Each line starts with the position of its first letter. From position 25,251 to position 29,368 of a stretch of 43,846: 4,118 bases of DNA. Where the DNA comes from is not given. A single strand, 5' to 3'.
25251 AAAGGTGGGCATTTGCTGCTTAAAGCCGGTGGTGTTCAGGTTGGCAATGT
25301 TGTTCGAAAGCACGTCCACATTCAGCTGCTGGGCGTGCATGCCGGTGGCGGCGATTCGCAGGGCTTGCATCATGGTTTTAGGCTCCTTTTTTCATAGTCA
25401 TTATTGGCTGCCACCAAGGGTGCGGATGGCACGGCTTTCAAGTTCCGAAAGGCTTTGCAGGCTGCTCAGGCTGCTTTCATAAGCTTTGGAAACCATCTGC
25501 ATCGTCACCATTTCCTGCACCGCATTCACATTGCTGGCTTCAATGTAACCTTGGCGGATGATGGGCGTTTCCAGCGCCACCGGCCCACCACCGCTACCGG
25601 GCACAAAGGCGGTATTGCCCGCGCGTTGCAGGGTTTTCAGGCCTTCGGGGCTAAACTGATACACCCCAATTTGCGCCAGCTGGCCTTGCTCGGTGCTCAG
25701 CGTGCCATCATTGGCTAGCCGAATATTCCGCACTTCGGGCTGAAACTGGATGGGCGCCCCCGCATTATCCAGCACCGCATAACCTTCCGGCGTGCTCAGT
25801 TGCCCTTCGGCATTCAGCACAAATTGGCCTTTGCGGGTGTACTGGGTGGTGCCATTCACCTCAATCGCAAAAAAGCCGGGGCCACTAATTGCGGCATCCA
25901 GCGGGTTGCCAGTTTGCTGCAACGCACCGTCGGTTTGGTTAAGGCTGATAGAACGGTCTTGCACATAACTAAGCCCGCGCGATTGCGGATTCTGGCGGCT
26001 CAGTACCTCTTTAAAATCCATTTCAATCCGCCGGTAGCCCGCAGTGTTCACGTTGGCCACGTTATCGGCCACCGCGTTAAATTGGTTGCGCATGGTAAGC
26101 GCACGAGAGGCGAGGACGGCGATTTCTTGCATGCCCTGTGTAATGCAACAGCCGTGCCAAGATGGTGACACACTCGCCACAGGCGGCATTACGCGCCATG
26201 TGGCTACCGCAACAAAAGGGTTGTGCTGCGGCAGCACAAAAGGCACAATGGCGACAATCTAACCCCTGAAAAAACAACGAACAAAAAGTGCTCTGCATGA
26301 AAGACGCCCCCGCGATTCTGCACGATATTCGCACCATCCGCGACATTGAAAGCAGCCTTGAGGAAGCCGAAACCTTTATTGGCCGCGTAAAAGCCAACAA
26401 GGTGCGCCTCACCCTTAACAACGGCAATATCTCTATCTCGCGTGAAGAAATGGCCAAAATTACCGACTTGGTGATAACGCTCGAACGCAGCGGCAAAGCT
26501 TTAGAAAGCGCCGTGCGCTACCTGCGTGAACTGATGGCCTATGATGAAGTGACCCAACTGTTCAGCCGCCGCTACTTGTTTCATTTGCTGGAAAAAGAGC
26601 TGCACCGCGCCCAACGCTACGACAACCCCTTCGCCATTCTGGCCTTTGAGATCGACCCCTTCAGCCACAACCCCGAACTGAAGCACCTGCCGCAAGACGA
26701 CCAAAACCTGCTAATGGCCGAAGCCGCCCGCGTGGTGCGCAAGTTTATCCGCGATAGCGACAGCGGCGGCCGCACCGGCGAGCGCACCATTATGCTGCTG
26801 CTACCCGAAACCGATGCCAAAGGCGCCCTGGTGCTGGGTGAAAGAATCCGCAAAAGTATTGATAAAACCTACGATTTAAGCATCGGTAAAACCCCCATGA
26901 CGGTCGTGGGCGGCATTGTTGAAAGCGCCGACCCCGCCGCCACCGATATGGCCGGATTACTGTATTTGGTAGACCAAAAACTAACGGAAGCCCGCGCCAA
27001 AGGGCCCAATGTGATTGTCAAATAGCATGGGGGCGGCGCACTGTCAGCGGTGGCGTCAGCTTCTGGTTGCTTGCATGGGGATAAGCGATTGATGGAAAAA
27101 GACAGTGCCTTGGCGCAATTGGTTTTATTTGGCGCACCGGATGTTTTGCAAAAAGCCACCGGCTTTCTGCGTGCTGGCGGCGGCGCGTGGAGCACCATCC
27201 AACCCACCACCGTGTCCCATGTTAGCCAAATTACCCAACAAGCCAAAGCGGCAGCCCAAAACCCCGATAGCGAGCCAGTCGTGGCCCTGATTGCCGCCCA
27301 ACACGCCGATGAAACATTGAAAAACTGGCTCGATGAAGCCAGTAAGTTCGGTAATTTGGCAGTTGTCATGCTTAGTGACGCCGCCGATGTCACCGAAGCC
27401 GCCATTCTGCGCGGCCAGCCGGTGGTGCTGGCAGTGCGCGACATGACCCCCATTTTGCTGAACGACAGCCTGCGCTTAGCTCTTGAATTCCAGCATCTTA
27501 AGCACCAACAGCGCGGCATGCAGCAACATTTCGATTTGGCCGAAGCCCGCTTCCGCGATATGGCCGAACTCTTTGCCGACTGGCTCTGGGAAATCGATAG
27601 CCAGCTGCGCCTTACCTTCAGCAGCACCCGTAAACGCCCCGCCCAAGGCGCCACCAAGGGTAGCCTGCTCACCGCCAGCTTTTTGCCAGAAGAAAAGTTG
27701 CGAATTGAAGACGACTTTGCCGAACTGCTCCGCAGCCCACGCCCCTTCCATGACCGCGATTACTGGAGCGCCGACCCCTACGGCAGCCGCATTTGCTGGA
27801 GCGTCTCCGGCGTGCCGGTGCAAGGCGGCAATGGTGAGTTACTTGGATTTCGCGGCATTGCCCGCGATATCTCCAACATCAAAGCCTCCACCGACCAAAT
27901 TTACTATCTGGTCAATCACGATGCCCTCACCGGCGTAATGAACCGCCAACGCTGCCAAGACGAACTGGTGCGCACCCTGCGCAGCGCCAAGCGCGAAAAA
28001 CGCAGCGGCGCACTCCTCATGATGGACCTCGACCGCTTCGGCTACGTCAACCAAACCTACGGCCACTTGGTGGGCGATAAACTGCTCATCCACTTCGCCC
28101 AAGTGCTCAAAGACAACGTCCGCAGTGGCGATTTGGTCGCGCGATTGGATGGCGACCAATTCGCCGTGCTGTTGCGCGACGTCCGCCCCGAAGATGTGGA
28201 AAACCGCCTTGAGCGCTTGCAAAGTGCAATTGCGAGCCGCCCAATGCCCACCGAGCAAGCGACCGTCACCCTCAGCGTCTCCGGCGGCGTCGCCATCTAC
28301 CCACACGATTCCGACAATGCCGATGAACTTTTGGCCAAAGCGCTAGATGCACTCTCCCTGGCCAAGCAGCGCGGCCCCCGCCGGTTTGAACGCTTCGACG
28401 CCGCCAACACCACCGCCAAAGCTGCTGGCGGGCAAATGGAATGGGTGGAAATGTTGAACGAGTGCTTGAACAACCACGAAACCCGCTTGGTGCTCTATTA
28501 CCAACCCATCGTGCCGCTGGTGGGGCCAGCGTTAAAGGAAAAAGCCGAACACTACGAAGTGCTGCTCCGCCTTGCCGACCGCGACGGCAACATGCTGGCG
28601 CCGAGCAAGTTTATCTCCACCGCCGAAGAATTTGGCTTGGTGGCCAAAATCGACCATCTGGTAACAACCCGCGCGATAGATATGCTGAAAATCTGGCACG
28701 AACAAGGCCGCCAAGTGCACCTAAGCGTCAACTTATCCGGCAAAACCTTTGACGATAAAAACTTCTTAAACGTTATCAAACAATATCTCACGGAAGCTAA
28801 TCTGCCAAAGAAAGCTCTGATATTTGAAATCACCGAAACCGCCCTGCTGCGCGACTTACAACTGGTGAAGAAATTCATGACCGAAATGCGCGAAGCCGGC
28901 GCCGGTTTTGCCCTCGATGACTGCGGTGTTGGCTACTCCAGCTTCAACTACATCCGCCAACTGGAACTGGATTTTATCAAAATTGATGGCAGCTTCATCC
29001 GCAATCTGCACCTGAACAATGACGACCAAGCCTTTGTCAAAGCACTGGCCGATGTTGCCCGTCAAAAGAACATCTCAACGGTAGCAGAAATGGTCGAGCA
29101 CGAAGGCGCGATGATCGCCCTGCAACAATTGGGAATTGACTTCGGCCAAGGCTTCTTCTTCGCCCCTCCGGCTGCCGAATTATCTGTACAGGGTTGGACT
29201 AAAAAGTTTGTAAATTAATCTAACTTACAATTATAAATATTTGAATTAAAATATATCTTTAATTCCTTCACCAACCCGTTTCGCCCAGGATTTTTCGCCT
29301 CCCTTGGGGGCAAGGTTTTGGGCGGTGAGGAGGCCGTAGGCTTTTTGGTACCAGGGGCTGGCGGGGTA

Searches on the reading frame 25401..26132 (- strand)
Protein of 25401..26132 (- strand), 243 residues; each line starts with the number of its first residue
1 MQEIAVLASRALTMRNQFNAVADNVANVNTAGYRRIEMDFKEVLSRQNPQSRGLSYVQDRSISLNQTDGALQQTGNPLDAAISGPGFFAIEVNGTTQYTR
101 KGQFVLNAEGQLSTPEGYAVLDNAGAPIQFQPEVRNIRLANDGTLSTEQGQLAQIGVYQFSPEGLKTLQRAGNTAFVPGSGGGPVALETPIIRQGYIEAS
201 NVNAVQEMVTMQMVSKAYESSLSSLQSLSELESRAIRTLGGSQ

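Call 7: search_protein_families(library=pfam, proteins=[window:25401-26132:-])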
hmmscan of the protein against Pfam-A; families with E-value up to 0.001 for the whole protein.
window:25401-26132:- (243 aa): 3 families
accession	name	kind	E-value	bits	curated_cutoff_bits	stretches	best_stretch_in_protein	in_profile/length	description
PF22692.1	LlgE_F_G_D1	-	4.6e-15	55.9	27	1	81-146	1-63/64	Flagellar hook protein FlgE/F/G D1 domain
PF06429.18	Flg_bbr_C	-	3.2e-11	43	23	1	193-237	1-45/46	Flagellar basal body rod FlgEFG protein C-terminal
PF00460.25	Flg_bb_rod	-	0.00026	21.3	20.7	1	8-34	5-31/31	Flagella basal body rod protein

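Call 23: find_homologous_proteins(query=window:25401-26132:-, max_evalue=1e-20)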
Query window:25401-26132:- (243 aa): 620 proteins with E <= 1e-20 among 1332 candidates; the best 120 are listed.
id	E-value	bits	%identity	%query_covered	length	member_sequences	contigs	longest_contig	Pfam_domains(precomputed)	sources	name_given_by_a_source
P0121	4.8e-149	512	100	100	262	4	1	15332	PF06429.19,PF22692.2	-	-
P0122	4.9e-98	345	67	100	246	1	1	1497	PF06429.19,PF22692.2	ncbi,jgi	jgi:flagellar basal-body rod protein FlgF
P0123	8.6e-98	344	65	100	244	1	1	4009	PF06429.19,PF22692.2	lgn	-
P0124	8.8e-98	344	66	100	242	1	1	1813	PF06429.19,PF22692.2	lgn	-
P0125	1.1e-96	341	66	100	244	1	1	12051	PF06429.19,PF22692.2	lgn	-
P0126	8.7e-96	338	65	100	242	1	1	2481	PF06429.19,PF22692.2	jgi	jgi:flagellar basal-body rod protein FlgF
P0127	5.4e-93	329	65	99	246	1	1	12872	PF06429.19,PF00460.26,PF22692.2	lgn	-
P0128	8.3e-91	321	64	99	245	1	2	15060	PF06429.19,PF22692.2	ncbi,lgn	-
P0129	3.0e-89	316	62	100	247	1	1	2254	PF06429.19,PF22692.2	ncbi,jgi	jgi:flagellar basal-body rod protein FlgF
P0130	5.0e-89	316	62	99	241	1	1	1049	PF06429.19,PF22692.2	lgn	-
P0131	5.1e-89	316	61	99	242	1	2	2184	PF06429.19,PF22692.2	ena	-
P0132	5.1e-88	312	61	99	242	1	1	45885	PF06429.19,PF00460.26,PF22692.2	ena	-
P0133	8.2e-88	312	60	99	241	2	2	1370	PF06429.19,PF00460.26,PF22692.2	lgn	-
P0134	1.2e-87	311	60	99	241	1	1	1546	PF06429.19,PF22692.2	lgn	-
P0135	1.3e-87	311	62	99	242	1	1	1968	PF06429.19,PF22692.2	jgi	jgi:flagellar basal-body rod protein FlgF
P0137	3.5e-87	310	61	99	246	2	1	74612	PF06429.19,PF22692.2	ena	-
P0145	3.8e-86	306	61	99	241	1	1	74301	PF06429.19,PF22692.2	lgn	-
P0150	1.5e-85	304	61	100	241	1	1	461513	PF06429.19,PF00460.26,PF22692.2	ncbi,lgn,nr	ncbi:MAG: flagellar hook-basal body complex protein [Proteobacteria bacterium]|nr:flagellar hook-bas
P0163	1.2e-82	295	56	100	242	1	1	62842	PF06429.19,PF22692.2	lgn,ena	-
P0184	9.0e-79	282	56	99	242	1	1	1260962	PF06429.19,PF22692.2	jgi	jgi:flagellar basal-body rod protein FlgF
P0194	2.8e-76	274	54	99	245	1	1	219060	PF06429.19,PF00460.26,PF22692.2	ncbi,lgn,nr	ncbi:MAG TPA: flagellar hook basal-body protein [Alphaproteobacteria bacterium]|nr:flagellar hook ba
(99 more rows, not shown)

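Call 25: find_related_loci(query=A2, collection=metagenome_contigs, flank=10000)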
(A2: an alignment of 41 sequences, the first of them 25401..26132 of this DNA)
Query A2 (243 aa) in metagenome_contigs; peptide patterns used: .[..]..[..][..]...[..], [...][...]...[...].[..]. (x = any residue, [..] = any of these).
600 stretches matched a pattern (row limit reached: there are more); 356 encode a relative of the query (tblastn E <= 1e-3); the best 80 are kept; 80 distinct loci.
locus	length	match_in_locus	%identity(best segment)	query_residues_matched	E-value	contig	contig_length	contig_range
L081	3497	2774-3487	36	1-240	8e-42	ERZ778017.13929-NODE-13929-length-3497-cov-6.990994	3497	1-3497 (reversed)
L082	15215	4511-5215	37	6-239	4e-39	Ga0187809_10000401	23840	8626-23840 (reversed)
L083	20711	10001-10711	34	1-239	7e-38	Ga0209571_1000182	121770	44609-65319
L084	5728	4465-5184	35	9-239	3e-37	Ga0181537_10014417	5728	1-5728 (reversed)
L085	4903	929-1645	36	9-239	1e-37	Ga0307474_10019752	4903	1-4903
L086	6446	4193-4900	34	5-239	2e-36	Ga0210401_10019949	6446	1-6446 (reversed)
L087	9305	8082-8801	35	9-239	8e-36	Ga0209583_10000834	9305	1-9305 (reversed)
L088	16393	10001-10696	34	9-243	1e-34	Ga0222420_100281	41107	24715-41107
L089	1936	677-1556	36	1-240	2e-34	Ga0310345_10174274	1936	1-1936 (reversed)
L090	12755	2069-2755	38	3-237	5e-34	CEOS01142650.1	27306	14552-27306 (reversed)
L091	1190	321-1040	36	9-239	6e-35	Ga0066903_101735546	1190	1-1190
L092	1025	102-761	36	21-239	1e-35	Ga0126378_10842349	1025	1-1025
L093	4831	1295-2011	37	9-239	5e-33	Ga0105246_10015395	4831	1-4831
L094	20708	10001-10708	33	9-243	6e-33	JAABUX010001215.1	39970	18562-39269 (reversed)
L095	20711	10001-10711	35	9-240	5e-31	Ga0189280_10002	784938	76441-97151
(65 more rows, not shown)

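Call 26: find_encoding_contigs(protein=P0150, flank=10000, max_places=1)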
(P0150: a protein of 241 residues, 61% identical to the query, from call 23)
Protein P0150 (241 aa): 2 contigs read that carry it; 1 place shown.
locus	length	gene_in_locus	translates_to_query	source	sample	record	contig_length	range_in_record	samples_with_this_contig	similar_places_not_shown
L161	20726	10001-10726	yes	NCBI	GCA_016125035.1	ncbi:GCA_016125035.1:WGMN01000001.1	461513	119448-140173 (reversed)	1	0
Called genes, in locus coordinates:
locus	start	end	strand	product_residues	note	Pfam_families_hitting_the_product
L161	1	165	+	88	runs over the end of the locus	PF04296:YlxR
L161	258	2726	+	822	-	PF04760:IF2_N, PF03144:GTP_EFTU_D2 (faint), PF00009:GTP_EFTU, PF01926:MMR_HSR1, PF02421:FeoB_N (weak), PF22042:EF-G_D2, PF11987:IF-2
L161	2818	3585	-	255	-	PF13354:Beta-lactamase2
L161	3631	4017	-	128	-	-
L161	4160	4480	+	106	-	PF02033:RBFA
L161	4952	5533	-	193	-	-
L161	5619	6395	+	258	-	PF01509:TruB_N, PF16198:TruB_C_2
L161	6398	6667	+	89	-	PF00312:Ribosomal_S15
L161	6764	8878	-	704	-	PF00990:GGDEF, PF00563:EAL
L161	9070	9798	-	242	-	PF00990:GGDEF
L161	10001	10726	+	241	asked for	PF00460:Flg_bb_rod (weak), PF22692:LlgE_F_G_D1, PF06429:Flg_bbr_C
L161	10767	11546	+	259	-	PF00460:Flg_bb_rod, PF22692:LlgE_F_G_D1, PF06429:Flg_bbr_C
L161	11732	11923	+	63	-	-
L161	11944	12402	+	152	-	PF08666:SAF, PF13144:ChapFlgA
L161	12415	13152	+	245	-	PF02107:FlgH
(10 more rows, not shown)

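Call 27: find_encoding_contigs(protein=P0125, flank=10000, max_places=1)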
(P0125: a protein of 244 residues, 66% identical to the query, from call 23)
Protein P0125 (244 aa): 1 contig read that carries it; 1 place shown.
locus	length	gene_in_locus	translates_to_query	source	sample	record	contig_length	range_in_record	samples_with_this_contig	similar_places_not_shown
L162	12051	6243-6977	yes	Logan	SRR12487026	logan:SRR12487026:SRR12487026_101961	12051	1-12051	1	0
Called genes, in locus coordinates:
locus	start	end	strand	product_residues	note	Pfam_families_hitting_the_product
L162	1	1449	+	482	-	?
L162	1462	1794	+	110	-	PF02033:RBFA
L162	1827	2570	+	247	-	PF01509:TruB_N, PF16198:TruB_C_2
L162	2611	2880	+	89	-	PF00312:Ribosomal_S15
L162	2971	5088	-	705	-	PF00990:GGDEF, PF00563:EAL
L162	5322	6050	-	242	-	PF00990:GGDEF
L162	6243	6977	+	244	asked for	PF22692:LlgE_F_G_D1, PF06429:Flg_bbr_C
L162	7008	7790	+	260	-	PF00460:Flg_bb_rod, PF22692:LlgE_F_G_D1, PF06429:Flg_bbr_C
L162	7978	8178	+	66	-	-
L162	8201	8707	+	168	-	PF08666:SAF (weak), PF13144:ChapFlgA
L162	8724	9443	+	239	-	PF02107:FlgH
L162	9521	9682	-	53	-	-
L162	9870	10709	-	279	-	-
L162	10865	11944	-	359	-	PF01312:Bac_export_2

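Call 28: find_encoding_contigs(protein=P0127, flank=10000, max_places=1)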
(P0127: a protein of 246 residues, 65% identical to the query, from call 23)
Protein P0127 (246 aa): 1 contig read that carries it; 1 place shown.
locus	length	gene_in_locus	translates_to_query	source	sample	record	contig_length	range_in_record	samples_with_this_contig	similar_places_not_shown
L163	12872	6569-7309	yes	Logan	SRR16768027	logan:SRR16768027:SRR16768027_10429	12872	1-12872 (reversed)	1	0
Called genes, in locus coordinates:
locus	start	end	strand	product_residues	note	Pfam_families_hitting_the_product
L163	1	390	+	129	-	?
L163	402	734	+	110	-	PF02033:RBFA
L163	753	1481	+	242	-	PF01509:TruB_N, PF16198:TruB_C_2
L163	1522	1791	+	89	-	PF00312:Ribosomal_S15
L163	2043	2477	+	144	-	PF13474:SnoaL_3 (weak)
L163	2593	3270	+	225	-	PF00702:Hydrolase, PF13419:HAD_2, PF13242:Hydrolase_like (weak)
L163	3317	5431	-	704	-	PF00990:GGDEF, PF00563:EAL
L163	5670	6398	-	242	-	PF00990:GGDEF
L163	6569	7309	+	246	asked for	PF00460:Flg_bb_rod (weak), PF22692:LlgE_F_G_D1, PF06429:Flg_bbr_C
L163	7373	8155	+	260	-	PF00460:Flg_bb_rod, PF22692:LlgE_F_G_D1, PF06429:Flg_bbr_C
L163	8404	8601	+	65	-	-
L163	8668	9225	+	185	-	PF08666:SAF (weak), PF13144:ChapFlgA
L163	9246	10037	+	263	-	PF02107:FlgH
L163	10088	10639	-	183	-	-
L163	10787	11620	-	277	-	-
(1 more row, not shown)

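Call 29: find_encoding_contigs(protein=P0137, flank=10000, max_places=1)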
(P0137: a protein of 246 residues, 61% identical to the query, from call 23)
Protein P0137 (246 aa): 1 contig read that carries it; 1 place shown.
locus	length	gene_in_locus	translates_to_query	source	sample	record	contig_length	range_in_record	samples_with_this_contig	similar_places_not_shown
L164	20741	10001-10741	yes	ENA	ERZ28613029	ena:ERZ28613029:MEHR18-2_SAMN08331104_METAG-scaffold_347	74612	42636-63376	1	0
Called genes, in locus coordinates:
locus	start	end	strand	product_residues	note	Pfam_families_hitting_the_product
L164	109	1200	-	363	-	PF01926:MMR_HSR1, PF02421:FeoB_N, PF06071:YchF-GTPase_C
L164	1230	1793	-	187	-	PF01195:Pept_tRNA_hydro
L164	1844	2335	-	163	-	-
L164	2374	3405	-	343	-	PF03486:HI0933_like (faint), PF07992:Pyr_redox_2, PF13738:Pyr_redox_3, PF00070:Pyr_redox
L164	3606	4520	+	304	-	PF02754:CCG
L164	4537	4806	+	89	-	-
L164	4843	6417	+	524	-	PF01435:Peptidase_M48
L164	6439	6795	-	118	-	PF00563:EAL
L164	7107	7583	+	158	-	-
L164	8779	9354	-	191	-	PF00990:GGDEF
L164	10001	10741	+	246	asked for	PF22692:LlgE_F_G_D1, PF06429:Flg_bbr_C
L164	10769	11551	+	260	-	PF00460:Flg_bb_rod, PF22692:LlgE_F_G_D1, PF06429:Flg_bbr_C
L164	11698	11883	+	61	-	-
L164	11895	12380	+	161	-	PF13144:ChapFlgA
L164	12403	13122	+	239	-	PF02107:FlgH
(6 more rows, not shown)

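Call 30: find_encoding_contigs(protein=P0145, flank=10000, max_places=1)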
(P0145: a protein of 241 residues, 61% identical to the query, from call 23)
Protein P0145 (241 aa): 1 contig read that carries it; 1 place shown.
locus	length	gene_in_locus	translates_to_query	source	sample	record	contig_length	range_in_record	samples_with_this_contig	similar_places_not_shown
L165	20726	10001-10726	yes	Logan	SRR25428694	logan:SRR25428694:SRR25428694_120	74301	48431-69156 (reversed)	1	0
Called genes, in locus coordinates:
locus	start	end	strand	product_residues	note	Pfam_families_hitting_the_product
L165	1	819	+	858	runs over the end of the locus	PF04760:IF2_N, PF00009:GTP_EFTU, PF01926:MMR_HSR1, PF03144:GTP_EFTU_D2 (faint), PF22042:EF-G_D2, PF11987:IF-2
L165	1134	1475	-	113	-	-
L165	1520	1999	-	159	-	PF13673:Acetyltransf_10 (weak), PF00583:Acetyltransf_1, PF13508:Acetyltransf_7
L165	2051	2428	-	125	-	-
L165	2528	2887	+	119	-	PF02033:RBFA (weak)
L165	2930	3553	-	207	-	-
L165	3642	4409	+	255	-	PF01509:TruB_N, PF16198:TruB_C_2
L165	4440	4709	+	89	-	PF00312:Ribosomal_S15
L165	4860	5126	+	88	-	PF21983:NikA-like (weak), PF08681:TacA1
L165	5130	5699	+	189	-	PF00583:Acetyltransf_1, PF13673:Acetyltransf_10 (weak), PF13508:Acetyltransf_7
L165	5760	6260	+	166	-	PF00293:NUDIX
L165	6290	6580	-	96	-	-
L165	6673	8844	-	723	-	PF00990:GGDEF, PF00563:EAL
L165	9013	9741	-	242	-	PF00990:GGDEF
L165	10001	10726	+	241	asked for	PF22692:LlgE_F_G_D1, PF06429:Flg_bbr_C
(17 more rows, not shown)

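Call 31: find_encoding_contigs(protein=P0163, flank=10000, max_places=1)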
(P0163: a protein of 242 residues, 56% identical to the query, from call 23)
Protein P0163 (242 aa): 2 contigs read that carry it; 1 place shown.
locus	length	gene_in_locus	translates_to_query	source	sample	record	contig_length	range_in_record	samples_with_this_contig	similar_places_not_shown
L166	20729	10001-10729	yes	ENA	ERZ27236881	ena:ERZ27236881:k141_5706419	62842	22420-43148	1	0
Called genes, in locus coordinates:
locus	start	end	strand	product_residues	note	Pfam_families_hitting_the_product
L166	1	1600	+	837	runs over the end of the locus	PF04760:IF2_N, PF00009:GTP_EFTU, PF01926:MMR_HSR1, PF02421:FeoB_N (faint), PF22042:EF-G_D2, PF03144:GTP_EFTU_D2 (faint), PF11987:IF-2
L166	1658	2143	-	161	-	PF00583:Acetyltransf_1, PF13673:Acetyltransf_10 (weak), PF13508:Acetyltransf_7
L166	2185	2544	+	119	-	PF02033:RBFA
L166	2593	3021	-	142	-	-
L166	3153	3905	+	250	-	PF01509:TruB_N, PF16198:TruB_C_2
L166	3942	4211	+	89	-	PF00312:Ribosomal_S15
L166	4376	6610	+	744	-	PF13884:Peptidase_S74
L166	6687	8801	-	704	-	PF00990:GGDEF, PF00563:EAL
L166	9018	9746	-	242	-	PF00990:GGDEF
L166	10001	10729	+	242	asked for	PF22692:LlgE_F_G_D1, PF06429:Flg_bbr_C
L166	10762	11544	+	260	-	PF00460:Flg_bb_rod, PF22692:LlgE_F_G_D1, PF06429:Flg_bbr_C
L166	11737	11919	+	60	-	-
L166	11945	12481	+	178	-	PF08666:SAF (weak), PF13144:ChapFlgA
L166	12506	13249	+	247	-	PF02107:FlgH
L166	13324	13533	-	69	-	-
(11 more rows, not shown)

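Call 32: find_encoding_contigs(protein=P0184, flank=10000, max_places=1)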
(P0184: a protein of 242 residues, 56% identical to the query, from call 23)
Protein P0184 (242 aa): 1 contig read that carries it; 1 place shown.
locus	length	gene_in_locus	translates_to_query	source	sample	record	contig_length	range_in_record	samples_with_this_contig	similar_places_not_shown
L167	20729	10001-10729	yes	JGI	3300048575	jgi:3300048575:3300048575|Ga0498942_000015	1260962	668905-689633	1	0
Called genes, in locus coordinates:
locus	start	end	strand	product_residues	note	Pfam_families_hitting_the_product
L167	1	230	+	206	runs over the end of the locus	PF05198:IF3_N, PF00707:IF3_C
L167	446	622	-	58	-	-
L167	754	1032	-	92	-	-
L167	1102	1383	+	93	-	PF04296:YlxR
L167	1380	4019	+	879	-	PF04760:IF2_N, PF00009:GTP_EFTU, PF01926:MMR_HSR1, PF22042:EF-G_D2, PF03144:GTP_EFTU_D2 (faint), PF11987:IF-2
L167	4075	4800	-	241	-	-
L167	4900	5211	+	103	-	PF02033:RBFA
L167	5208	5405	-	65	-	-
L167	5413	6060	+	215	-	PF01509:TruB_N, PF16198:TruB_C_2 (weak)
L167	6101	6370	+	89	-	PF00312:Ribosomal_S15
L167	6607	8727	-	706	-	PF00990:GGDEF, PF00563:EAL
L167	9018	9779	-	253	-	PF00990:GGDEF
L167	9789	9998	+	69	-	-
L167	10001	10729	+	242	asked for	PF22692:LlgE_F_G_D1, PF06429:Flg_bbr_C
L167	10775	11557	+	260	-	PF00460:Flg_bb_rod, PF22692:LlgE_F_G_D1, PF06429:Flg_bbr_C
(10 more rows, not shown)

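Call 33: find_encoding_contigs(protein=P0194, flank=10000, max_places=1)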
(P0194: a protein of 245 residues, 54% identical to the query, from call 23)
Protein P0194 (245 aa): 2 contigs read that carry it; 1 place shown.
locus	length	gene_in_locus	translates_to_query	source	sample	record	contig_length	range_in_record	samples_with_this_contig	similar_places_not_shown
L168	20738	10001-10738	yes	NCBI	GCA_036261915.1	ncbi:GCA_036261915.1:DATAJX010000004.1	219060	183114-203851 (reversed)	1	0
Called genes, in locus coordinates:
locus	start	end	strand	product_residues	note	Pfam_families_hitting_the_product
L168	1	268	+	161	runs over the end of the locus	PF03449:GreA_GreB_N, PF01272:GreA_GreB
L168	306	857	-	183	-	PF01300:Sua5_yciO_yrdC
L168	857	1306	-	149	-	PF00383:dCMP_cyt_deam_1, PF14437:MafB19-deam, PF14439:Bd3614-deam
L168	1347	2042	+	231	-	PF07722:Peptidase_C26, PF00117:GATase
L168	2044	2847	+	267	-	PF01479:S4, PF00849:PseudoU_synth_2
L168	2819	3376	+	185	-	PF03602:Cons_hypoth95, PF01170:UPF0020 (faint), PF05175:MTS, PF06325:PrmA (weak), PF13649:Methyltransf_25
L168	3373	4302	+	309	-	PF01545:Cation_efflux, PF16916:ZT_dimer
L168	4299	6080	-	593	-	PF02518:HATPase_c (weak), PF13589:HATPase_c_3, PF01119:DNA_mis_repair, PF08676:MutL_C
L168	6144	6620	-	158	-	-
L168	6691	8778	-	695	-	PF00990:GGDEF, PF00563:EAL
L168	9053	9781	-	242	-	PF00990:GGDEF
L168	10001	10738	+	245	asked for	PF00460:Flg_bb_rod (weak), PF22692:LlgE_F_G_D1, PF06429:Flg_bbr_C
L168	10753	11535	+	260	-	PF00460:Flg_bb_rod, PF22692:LlgE_F_G_D1, PF06429:Flg_bbr_C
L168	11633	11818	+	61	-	-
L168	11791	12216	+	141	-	PF08666:SAF, PF13144:ChapFlgA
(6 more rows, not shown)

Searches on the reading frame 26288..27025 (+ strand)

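Call 7: search_protein_families(library=pfam, proteins=[window:26288-27025:+])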
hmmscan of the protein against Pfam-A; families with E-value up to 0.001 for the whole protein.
window:26288-27025:+ (245 aa): 1 family
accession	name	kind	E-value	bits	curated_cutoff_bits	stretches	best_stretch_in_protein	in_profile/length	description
PF00990.26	GGDEF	-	8.7e-18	65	23.8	1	84-241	2-160/161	Diguanylate cyclase, GGDEF domain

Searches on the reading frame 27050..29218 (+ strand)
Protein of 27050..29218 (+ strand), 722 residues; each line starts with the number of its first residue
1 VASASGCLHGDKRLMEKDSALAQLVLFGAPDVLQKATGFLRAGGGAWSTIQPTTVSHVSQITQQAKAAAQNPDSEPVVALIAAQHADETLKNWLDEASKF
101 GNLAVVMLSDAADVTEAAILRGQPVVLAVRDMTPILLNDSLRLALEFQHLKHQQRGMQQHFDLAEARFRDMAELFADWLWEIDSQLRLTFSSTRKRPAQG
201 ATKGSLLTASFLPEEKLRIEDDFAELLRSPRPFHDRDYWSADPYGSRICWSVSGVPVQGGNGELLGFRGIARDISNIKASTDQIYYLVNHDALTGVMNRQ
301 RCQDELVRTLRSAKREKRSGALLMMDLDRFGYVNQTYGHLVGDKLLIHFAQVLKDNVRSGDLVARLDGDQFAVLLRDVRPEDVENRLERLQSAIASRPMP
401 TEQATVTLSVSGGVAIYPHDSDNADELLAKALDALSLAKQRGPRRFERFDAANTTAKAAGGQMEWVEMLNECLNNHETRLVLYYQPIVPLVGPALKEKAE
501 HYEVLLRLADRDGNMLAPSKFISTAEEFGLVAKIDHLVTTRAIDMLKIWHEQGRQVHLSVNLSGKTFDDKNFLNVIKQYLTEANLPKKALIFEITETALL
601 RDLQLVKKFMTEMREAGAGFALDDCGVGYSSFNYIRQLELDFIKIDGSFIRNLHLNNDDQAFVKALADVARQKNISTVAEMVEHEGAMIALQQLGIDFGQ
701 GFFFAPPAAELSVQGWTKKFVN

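Call 7: search_protein_families(library=pfam, proteins=[window:27050-29218:+])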
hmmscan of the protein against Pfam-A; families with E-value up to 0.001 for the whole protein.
window:27050-29218:+ (722 aa): 2 families
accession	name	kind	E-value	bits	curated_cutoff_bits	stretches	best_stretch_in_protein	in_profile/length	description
PF00563.25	EAL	-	2.7e-63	213.9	31.3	1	476-707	9-236/236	EAL domain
PF00990.26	GGDEF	-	6.4e-40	137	23.8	1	289-443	2-159/161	Diguanylate cyclase, GGDEF domain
